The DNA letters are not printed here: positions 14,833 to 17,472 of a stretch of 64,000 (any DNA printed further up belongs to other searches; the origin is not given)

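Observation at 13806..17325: Three-gene translationally coupled cassette ending in a family-B DNA polymerase paralog with degenerate catalytic motifs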

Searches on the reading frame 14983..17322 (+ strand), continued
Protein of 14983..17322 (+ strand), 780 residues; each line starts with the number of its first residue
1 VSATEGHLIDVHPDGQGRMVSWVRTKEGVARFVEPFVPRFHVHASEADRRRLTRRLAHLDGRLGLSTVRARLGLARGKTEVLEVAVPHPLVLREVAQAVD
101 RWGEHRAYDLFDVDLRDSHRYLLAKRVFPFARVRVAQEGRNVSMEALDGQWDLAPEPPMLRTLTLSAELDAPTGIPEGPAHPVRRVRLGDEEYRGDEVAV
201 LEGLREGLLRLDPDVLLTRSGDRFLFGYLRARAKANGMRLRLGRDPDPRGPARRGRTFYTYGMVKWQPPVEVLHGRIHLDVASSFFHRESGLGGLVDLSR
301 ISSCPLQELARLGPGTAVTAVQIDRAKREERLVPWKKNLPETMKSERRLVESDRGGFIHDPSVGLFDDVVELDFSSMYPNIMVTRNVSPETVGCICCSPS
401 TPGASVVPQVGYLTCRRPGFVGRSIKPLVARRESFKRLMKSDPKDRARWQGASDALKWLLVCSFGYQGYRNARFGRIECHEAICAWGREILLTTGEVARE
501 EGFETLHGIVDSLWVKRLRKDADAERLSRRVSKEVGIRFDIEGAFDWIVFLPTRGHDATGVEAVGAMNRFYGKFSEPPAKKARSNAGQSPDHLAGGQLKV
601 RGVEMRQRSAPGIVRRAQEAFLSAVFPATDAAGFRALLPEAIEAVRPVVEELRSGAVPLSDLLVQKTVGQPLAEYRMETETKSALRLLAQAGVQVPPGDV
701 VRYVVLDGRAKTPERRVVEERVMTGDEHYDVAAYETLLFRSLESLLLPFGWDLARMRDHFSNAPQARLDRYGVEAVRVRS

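Call 18: search_solved_structures(query=window:14983-17322:+, max_evalue=0.001, show_alignments=2)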
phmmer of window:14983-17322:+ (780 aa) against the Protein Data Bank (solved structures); distinct sequences matched with E-value up to 0.001: 72 (the best 60 are shown).
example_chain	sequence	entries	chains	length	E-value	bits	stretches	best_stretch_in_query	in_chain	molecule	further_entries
4flt_A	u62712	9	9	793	9e-49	169.4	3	297-515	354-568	DNA polymerase 1 | Pyrococcus abyssi B family DNA polymerase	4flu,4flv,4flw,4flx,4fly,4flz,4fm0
4fm2_A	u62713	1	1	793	2.5e-48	167.9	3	297-515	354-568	DNA polymerase 1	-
9oat_A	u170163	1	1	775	4.4e-48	167.1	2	296-531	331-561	5-270, TNA polymerase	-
9oau_A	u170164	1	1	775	2.8e-47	164.4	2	296-531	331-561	7-47, TNA polymerase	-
9oax_A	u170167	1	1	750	3.5e-47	164.1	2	296-531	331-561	5-270, TNA polymerase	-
5h12_A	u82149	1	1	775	5.1e-47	163.6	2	297-515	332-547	Deep Vent DNA Polymerase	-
9oav_A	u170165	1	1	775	5.4e-47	163.5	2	296-531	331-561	8-64, TNA polymerase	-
9oay_A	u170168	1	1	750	1.1e-46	162.4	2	296-531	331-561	8-64, TNA polymerase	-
6wya_A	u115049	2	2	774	1.6e-46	161.9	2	297-531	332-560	DNA polymerase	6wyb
4ahc_A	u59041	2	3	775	1.9e-46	161.7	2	296-514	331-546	DNA POLYMERASE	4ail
2vwj_A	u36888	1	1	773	5.2e-46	160.2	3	297-531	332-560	DNA POLYMERASE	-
1wn7_A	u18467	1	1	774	6.3e-46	160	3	297-531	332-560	Family B DNA Polymerase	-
1wns_A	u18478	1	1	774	6.9e-46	159.8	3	297-531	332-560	DNA POLYMERASE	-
2vwk_A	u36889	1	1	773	7e-46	159.8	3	297-531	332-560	DNA POLYMERASE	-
4k8z_A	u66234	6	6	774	7.9e-46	159.6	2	297-531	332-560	DNA polymerase | DNA polymerase,DNA polymerase,DNA polymerase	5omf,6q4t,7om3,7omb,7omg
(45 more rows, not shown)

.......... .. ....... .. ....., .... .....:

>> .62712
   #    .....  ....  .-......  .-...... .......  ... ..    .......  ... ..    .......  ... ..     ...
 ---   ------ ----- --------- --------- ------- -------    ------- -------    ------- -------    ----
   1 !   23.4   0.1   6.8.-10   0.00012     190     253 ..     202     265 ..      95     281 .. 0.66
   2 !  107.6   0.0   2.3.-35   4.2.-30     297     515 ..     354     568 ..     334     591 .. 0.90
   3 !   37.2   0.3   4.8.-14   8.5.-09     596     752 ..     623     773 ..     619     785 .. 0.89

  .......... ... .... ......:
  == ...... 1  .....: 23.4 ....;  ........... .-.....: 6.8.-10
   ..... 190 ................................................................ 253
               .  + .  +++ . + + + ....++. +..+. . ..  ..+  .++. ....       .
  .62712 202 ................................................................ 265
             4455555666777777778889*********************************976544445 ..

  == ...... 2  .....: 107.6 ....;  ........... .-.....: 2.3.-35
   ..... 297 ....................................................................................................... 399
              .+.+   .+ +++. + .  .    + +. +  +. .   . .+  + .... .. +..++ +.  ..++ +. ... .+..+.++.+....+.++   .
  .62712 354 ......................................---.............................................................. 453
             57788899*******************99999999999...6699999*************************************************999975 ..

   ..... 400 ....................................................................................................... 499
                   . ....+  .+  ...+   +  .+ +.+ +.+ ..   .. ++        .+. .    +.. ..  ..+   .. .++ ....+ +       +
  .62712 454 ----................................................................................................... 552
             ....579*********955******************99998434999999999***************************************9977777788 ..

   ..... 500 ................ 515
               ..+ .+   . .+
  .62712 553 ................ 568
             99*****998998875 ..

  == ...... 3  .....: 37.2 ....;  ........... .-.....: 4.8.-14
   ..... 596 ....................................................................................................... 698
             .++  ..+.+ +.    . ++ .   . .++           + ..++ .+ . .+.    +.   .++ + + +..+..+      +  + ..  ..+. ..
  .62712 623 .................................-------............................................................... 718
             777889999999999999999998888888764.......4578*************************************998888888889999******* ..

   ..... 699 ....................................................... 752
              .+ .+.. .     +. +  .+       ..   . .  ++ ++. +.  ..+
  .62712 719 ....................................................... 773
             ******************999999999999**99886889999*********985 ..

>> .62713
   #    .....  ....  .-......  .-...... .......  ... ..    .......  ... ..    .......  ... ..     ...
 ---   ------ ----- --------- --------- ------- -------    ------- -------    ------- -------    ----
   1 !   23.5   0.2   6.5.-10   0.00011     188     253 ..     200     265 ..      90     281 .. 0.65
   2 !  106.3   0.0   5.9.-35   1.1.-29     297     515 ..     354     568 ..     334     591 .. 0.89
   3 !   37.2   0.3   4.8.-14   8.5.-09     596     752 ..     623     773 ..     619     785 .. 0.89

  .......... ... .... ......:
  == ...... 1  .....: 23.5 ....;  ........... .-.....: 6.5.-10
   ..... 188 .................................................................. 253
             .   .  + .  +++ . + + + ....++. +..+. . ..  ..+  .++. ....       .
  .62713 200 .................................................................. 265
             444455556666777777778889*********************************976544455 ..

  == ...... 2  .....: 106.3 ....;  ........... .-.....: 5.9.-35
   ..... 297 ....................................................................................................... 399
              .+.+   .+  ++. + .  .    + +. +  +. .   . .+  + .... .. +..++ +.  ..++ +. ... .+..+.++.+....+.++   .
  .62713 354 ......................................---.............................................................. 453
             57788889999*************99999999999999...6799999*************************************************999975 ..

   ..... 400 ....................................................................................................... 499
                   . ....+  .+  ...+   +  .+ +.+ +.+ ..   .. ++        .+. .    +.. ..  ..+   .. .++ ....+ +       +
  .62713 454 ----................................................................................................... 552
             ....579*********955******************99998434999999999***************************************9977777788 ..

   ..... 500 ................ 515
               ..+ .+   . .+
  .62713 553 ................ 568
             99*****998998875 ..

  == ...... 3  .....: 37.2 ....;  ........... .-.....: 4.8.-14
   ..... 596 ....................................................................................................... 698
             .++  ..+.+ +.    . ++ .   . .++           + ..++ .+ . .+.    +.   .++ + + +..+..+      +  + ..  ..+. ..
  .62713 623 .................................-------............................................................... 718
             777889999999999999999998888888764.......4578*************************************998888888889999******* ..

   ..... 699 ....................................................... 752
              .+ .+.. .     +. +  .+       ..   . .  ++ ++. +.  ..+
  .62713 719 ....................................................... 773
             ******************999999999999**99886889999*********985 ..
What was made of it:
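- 14983..17325 (+): PolB2: family-B DNA polymerase of the PolB2/Dpo2 group, 780 aa, GTG start. The best PDB relatives are Thermococcales PolB at 9e-49 (call 18).
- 15643..15660 (+): Degenerate Exo II (GDRFLF; the catalytic Asp is replaced by Leu). HMMER alignment to P. abyssi PolB GDNF(D)F (call 18).
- On PolB2 (Dpo2-type family-B polymerase): Thermococcales PolB at 9e-49, against Sso Dpo1 at 2.8e-21 and E. coli Pol II at 1.8e-7 (call 18). HGIVDS aligned to YIDTDG (call 18). The Exo II Asp is replaced by Leu (call 18).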

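Call 20: find_related_loci(query=A1, collection=genome_contigs, flank=5000)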
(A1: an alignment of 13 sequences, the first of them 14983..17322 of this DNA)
Query A1 (780 aa) in genome_contigs; peptide patterns used: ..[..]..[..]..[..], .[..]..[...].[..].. (x = any residue, [..] = any of these).
600 stretches matched a pattern (row limit reached: there are more); 597 encode a relative of the query (tblastn E <= 1e-3); the best 80 are kept; 80 distinct loci.
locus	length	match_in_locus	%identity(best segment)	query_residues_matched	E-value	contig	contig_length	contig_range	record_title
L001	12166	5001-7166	40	6-761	5e-170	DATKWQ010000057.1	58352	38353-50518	MAG TPA_asm: Thermoplasmata archaeon isolate SMAG_U14167 k141_3674559, whole genome shotgun sequence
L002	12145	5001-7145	40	6-762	2e-169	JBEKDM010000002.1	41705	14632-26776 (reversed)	MAG: Methanomassiliicoccales archaeon isolate SPRUCE 183 SPRUCE_183_2, whole genome shotgun sequence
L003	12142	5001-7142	42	3-757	4e-169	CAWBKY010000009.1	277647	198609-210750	MAG: Methanomassiliicoccaceae archaeon isolate MFD02979.bin.2.97 genome assembly, contig: contig_83753, whole genome sho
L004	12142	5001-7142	42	6-757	2e-166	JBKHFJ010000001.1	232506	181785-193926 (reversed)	MAG: Methanomassiliicoccales archaeon isolate D1M05_42 NODE_1_length_232506_cov_7.763860, whole genome shotgun sequence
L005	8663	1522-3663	40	6-757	3e-164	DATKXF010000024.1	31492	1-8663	MAG TPA_asm: Methanomassiliicoccales archaeon isolate SMAG_U14184 k141_1071711, whole genome shotgun sequence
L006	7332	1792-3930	39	6-763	6e-162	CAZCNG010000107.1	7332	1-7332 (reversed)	MAG TPA_asm: uncultured Methanomassiliicoccaceae archaeon isolate SRP142039_co1_156 genome assembly, contig: NODE_10396_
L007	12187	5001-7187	36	5-758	2e-158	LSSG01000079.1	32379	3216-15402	MAG: Thermoplasmatales archaeon SG8-52-3 WOR_8-12_835, whole genome shotgun sequence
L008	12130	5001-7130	39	6-760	3e-157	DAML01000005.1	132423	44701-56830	MAG TPA_asm: Methanomassiliicoccaceae archaeon UBA472 UBA472_contig_4817, whole genome shotgun sequence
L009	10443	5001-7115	40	6-757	2e-155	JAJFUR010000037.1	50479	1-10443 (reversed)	MAG: Methanobacteriota archaeon isolate bin.495 k141_3613041, whole genome shotgun sequence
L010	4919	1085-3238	38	3-756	1e-158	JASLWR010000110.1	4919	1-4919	MAG: Thermoplasmatota archaeon isolate ETNP2_MAG_1 NODE_110_length_4919_cov_3.420487, whole genome shotgun sequence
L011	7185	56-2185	38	6-760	1e-151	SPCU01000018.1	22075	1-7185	MAG: Methanomassiliicoccus sp. isolate das_tool.metabat2.44 k141_2805343, whole genome shotgun sequence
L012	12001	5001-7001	38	76-771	2e-150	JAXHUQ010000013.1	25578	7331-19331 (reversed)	MAG: Halobacteriota archaeon isolate MAG55_tar_biofilm MAG55_13, whole genome shotgun sequence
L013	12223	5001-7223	37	5-771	2e-150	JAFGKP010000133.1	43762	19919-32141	MAG: Methanomicrobia archaeon isolate Zod_Metabat.342 k87_13767541, whole genome shotgun sequence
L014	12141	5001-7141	42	6-757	7e-154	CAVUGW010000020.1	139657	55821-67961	MAG: Methanomassiliicoccaceae archaeon isolate MFD02138.bin.2.5 genome assembly, contig: contig_14714, whole genome shot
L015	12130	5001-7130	39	6-760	2e-149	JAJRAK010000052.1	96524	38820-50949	MAG: Methanomassiliicoccales archaeon isolate OWC_0010 OWC_0010_k121_15039064, whole genome shotgun sequence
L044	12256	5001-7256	32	6-771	5e-126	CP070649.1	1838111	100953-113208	MAG: Candidatus Bathyarchaeota archaeon isolate bin87 chromosome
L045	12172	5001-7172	37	5-750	1e-125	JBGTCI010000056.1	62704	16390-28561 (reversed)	MAG: Nitrospiraceae bacterium isolate JTS-RE116 k141_4421544, whole genome shotgun sequence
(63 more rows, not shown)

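Call 52: find_encoding_contigs(protein=P0005, flank=4000, max_places=2)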
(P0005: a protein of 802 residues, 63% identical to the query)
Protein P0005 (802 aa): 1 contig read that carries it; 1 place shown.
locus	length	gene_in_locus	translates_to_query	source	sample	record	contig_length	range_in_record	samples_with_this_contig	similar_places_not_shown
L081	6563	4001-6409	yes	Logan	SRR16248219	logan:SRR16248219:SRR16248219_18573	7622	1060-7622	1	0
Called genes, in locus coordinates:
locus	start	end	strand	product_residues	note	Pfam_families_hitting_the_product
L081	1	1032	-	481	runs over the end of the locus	PF13173:AAA_14, PF13635:DUF4143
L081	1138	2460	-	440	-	PF00067:p450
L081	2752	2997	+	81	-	-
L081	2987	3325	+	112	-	PF02452:PemK_toxin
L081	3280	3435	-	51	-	-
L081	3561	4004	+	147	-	PF26485:DUF8156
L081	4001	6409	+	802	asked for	PF00136:DNA_pol_B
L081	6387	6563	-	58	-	?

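Call 53: find_encoding_contigs(protein=P0018, flank=6000, max_places=2)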
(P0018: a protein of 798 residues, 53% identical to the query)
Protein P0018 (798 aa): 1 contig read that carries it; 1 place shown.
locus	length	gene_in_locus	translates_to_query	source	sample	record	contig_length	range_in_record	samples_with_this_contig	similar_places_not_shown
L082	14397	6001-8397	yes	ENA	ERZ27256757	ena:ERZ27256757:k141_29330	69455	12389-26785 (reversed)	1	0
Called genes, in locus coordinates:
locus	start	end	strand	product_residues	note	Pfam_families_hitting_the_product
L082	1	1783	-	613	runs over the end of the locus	PF20695:UbiD_N, PF01977:UbiD, PF20696:UbiD_C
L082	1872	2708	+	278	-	PF02621:VitK2_biosynth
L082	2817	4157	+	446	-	-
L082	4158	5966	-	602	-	-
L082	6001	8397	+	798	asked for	PF00136:DNA_pol_B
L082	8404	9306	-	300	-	-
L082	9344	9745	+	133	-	PF12643:MazG-like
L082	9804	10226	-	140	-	PF07650:KH_2 (weak), PF00013:KH_1 (faint), PF26594:KH_NusA_2nd (weak)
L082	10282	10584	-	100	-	PF01248:Ribosomal_L7Ae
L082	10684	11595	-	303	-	-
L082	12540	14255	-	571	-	-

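Call 56: find_encoding_contigs(protein=P0006, flank=5000, max_places=2)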
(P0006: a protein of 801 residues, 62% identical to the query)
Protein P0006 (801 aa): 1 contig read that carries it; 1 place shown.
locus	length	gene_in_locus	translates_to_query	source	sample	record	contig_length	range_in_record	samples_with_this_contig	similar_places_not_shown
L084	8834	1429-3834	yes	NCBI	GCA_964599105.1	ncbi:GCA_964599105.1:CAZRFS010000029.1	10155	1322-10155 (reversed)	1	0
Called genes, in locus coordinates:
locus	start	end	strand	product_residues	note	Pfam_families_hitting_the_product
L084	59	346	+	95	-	-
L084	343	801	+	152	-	PF25212:HVO_A0114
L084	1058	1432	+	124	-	PF26485:DUF8156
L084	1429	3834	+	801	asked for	PF00136:DNA_pol_B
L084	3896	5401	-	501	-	-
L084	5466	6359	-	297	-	PF00581:Rhodanese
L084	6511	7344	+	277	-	PF00248:Aldo_ket_red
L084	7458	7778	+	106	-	-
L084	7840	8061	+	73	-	-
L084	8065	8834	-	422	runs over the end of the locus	PF00070:Pyr_redox (faint), PF01266:DAO, PF01593:Amino_oxidase, PF03486:HI0933_like (faint), PF07992:Pyr_redox_2 (faint), PF13450:NAD_binding_8, PF13738:Pyr_redox_3 (faint)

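Call 57: find_encoding_contigs(protein=P0007, flank=5000, max_places=2)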
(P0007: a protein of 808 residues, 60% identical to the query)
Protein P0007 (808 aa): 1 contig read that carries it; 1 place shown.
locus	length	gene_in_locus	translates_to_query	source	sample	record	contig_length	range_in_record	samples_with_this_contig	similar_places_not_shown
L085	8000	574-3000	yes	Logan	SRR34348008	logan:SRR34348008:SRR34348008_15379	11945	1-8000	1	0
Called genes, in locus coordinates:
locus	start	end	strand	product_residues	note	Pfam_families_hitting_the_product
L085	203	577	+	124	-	PF26485:DUF8156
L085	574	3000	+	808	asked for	PF00136:DNA_pol_B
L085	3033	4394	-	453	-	PF16656:Pur_ac_phosph_N, PF00149:Metallophos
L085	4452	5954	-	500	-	-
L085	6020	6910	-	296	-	PF00581:Rhodanese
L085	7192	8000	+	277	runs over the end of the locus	PF00248:Aldo_ket_red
